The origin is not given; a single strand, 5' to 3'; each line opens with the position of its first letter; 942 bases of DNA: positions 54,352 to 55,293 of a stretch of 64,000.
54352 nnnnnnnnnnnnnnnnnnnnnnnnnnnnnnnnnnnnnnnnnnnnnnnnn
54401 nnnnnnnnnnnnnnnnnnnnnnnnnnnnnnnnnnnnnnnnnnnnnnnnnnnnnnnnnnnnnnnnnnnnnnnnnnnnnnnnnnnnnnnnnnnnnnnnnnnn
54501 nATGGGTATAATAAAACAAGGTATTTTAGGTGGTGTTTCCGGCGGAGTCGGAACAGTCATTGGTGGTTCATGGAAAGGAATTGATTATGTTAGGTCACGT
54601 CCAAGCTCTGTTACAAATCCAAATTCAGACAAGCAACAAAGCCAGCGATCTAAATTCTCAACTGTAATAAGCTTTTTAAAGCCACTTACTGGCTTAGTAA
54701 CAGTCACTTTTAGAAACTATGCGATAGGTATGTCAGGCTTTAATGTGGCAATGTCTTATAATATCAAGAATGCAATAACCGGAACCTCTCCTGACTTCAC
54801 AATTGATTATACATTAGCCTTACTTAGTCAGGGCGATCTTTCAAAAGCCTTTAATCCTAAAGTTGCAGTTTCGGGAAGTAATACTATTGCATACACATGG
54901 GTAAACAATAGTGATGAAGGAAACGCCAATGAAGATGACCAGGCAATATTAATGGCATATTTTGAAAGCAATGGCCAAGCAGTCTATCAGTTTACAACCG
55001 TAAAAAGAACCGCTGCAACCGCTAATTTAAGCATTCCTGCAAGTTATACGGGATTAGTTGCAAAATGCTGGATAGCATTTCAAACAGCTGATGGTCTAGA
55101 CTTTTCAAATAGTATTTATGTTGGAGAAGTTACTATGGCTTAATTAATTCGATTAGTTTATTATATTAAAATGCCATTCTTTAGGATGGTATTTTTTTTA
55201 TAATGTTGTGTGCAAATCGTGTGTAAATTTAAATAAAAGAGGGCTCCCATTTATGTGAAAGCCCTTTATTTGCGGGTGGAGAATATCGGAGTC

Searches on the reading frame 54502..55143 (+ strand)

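Call 36: search_protein_families(library=pfam, proteins=[window:54502-55143:+], max_evalue=0.001)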
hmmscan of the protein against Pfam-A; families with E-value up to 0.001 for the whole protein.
window:54502-55143:+ (213 aa): 1 family
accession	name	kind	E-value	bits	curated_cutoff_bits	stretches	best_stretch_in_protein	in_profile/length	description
PF19781.4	DUF6266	-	8.3e-66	221.8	23.4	1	13-208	3-198/198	Family of unknown function (DUF6266)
